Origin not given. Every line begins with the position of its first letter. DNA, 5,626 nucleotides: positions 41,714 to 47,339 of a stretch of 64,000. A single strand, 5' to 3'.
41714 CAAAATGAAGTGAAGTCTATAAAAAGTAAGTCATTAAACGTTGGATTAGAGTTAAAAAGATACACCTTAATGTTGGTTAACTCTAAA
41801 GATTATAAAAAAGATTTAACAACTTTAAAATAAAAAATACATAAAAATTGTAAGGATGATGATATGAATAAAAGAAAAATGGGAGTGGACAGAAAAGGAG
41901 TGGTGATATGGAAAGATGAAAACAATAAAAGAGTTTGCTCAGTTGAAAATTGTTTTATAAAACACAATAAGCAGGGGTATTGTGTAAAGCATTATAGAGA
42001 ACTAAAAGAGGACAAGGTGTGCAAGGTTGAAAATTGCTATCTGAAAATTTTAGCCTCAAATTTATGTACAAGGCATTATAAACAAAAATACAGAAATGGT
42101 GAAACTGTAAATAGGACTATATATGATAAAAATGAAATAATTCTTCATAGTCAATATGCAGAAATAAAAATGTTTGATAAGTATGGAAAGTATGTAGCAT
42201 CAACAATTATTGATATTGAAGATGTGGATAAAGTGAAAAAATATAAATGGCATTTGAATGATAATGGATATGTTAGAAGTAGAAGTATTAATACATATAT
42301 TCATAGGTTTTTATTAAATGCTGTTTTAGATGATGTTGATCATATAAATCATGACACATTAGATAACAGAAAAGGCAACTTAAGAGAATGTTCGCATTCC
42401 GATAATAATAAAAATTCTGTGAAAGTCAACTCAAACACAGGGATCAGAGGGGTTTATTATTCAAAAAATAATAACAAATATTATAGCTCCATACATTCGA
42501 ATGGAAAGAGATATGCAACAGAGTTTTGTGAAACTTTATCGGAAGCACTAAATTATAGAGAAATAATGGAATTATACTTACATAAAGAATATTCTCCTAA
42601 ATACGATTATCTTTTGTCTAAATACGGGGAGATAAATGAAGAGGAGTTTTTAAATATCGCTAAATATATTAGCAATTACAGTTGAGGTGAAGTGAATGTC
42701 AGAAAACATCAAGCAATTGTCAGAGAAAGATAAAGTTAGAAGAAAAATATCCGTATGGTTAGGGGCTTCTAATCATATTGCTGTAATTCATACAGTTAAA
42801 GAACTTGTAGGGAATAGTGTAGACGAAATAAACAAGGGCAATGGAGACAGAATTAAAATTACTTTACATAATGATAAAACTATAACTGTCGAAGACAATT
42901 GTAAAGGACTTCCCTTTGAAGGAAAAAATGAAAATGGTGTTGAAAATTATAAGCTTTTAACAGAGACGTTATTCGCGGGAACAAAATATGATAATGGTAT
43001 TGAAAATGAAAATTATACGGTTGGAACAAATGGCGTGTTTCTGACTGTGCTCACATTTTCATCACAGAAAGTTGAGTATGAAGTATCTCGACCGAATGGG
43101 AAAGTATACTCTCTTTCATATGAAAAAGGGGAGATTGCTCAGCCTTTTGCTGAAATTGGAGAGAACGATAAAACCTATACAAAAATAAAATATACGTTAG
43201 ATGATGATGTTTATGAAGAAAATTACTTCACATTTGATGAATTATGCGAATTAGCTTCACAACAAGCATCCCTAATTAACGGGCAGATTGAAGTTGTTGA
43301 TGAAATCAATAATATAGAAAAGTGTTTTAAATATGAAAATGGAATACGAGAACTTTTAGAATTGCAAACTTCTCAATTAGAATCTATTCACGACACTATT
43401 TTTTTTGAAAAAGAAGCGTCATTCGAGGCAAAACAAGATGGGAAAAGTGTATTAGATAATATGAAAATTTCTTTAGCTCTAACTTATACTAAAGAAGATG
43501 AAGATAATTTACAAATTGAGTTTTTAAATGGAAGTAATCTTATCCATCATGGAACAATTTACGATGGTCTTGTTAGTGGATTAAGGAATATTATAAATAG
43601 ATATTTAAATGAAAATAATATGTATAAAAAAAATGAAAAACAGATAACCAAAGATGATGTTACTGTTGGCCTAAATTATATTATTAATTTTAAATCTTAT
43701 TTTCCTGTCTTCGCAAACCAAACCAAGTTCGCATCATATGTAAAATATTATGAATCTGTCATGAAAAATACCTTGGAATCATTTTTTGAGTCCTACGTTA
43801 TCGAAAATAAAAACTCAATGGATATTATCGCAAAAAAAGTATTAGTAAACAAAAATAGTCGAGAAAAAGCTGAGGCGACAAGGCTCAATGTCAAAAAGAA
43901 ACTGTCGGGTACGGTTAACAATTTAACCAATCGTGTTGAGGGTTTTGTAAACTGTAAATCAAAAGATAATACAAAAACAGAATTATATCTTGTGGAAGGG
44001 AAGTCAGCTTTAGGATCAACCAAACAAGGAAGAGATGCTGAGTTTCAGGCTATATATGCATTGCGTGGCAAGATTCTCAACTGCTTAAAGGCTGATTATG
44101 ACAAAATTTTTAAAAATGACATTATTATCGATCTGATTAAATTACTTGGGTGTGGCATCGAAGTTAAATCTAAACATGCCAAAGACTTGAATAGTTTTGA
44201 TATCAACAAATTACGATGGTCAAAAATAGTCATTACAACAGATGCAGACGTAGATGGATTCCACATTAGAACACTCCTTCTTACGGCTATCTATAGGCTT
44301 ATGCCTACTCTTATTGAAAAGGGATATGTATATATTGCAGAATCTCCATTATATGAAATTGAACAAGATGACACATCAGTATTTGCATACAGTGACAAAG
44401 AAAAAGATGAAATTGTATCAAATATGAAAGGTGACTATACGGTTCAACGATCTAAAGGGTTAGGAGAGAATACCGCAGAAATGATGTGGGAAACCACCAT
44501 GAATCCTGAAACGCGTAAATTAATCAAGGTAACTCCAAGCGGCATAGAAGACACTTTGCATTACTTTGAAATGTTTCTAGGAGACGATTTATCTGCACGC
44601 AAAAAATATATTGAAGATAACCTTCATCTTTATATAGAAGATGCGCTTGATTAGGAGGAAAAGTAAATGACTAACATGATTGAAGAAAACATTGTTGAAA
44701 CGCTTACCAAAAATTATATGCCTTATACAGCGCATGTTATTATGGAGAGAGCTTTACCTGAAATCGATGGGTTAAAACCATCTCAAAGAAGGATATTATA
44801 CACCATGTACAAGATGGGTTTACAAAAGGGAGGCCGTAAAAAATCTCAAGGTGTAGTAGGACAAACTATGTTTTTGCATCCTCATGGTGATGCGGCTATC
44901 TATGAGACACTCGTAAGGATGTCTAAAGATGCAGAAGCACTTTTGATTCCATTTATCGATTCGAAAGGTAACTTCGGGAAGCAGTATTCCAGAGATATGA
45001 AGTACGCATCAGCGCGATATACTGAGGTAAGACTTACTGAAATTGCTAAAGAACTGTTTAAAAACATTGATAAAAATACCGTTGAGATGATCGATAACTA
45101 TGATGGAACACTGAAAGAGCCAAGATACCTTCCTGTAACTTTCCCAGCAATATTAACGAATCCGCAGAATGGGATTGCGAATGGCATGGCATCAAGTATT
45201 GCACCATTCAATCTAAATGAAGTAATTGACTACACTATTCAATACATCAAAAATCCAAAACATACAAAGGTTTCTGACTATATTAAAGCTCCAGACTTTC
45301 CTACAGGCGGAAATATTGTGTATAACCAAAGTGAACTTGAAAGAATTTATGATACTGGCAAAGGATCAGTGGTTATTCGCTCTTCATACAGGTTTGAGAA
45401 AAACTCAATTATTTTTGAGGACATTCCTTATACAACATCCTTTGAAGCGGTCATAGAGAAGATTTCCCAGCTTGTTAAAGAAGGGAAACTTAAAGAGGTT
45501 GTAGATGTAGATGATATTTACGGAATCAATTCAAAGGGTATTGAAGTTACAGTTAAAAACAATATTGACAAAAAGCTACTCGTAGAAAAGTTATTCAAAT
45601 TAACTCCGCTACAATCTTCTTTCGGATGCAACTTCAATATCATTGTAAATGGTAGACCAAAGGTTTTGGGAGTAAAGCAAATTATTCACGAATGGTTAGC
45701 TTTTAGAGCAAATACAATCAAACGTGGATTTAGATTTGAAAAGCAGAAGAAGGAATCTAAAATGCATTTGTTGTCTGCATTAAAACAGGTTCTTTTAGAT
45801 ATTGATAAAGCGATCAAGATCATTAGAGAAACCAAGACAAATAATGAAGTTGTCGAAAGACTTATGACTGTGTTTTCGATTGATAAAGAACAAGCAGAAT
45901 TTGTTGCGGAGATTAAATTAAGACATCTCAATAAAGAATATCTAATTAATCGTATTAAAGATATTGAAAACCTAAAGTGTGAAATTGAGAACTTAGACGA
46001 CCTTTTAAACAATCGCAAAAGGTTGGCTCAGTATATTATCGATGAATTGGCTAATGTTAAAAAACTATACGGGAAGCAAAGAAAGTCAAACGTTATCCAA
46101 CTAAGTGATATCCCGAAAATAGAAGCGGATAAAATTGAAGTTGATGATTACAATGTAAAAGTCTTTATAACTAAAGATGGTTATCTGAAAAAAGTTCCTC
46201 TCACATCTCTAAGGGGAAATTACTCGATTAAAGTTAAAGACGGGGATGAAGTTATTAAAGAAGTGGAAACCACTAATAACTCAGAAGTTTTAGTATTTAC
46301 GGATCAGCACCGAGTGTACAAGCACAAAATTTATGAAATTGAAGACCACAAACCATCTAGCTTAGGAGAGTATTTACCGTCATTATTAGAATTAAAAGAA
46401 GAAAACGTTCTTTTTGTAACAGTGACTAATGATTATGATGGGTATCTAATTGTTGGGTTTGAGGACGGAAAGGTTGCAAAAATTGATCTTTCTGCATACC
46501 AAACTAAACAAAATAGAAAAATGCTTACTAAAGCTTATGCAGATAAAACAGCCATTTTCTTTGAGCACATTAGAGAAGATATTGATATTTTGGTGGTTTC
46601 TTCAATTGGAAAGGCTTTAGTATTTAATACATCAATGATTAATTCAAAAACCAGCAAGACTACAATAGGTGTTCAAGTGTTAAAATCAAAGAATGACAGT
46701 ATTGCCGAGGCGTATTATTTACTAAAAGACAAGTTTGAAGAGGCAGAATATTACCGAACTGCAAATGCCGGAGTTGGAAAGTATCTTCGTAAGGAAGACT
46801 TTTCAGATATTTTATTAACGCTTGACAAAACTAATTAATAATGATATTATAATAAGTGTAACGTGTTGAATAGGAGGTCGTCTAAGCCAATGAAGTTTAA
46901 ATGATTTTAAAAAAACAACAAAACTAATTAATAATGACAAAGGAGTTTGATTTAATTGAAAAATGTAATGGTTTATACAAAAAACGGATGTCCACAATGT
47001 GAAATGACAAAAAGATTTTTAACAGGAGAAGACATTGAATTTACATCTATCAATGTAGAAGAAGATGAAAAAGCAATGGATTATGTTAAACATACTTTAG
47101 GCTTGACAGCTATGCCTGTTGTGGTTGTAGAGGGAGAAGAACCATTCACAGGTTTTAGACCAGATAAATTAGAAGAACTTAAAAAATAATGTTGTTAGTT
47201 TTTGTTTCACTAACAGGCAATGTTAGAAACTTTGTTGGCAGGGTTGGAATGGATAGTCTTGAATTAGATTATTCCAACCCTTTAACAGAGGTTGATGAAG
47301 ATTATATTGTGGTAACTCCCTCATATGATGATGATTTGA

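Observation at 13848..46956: Three copies of the element lack any -10 hexamer and sit at a fixed 20-21 nt from the start codon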

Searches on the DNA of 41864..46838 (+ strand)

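Call 8: search_dna_similar(query=window:41864-46838:+, collection=phages, mode=near, max_rows=15)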
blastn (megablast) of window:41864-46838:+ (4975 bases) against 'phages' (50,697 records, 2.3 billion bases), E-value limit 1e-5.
Records with a match: 6; places in all: 6; records where one place covers at least 80% of the query: 0.
Best place of each record, by identity: 60-80% 6.
By first word of the organism name: Bacillus 6.
By host as written in the record: Bacillus anthracis Sterne 4; Bacillus cohnii 2.
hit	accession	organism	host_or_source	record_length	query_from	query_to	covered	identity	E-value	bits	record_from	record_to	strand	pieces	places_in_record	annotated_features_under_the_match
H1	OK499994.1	Bacillus phage vB_BanS_Skywalker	Bacillus anthracis Sterne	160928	2849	4084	25%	71.6%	2e-81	311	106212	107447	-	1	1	DNA gyrase subunit A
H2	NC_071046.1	Bacillus phage vB_BanS_Skywalker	Bacillus anthracis Sterne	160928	2849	4084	25%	71.6%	2e-81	311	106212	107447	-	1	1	DNA gyrase subunit A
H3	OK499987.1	Bacillus phage vB_BanS_MrDarsey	Bacillus anthracis Sterne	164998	2849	4084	25%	71.6%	1e-79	305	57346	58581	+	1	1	DNA gyrase/topoisomerase IV, subunit A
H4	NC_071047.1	Bacillus phage vB_BanS_MrDarsey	Bacillus anthracis Sterne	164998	2849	4084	25%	71.6%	1e-79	305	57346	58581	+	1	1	DNA gyrase/topoisomerase IV, subunit A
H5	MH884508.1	Bacillus phage vB_BcoS-136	Bacillus cohnii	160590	2025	2791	15%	73.3%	2e-67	265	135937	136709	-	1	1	gyrB: DNA gyrase subunit B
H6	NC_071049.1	Bacillus phage vB_BcoS-136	Bacillus cohnii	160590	2025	2791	15%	73.3%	2e-67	265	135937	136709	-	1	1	gyrB: DNA gyrase subunit B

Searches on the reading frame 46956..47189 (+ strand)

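Call 12: search_protein_families(library=pfam, proteins=[window:46956-47189:+], max_evalue=0.01)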
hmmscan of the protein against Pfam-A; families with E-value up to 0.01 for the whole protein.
window:46956-47189:+ (77 aa): 3 families
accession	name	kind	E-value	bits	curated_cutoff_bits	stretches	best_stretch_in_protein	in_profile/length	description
PF00462.30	Glutaredoxin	-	2e-16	60.3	22.9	1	4-61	1-58/60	Glutaredoxin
PF13192.12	Thioredoxin_3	-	0.00013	22.3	24.8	1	3-71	2-68/76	Thioredoxin domain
PF05768.20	Glrx-like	-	0.0071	17.1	26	1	4-60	2-57/77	Glutaredoxin-like domain (DUF836)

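Call 13: search_protein_families(library=phrogs, proteins=[window:46956-47189:+], max_evalue=0.001)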
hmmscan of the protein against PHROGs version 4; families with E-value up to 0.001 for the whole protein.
window:46956-47189:+ (77 aa): 3 families
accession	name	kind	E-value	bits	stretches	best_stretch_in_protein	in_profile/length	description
phrog_22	-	DNA, RNA and nucleotide metabolism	3.3e-19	70.5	1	2-77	71-145/162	thioredoxin domain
phrog_86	-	DNA, RNA and nucleotide metabolism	1.1e-05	25.3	1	3-60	417-473/504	ribonucleoside diphosphate reductase small subunit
phrog_16693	-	unknown function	7.3e-05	23.7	1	3-51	1-49/132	-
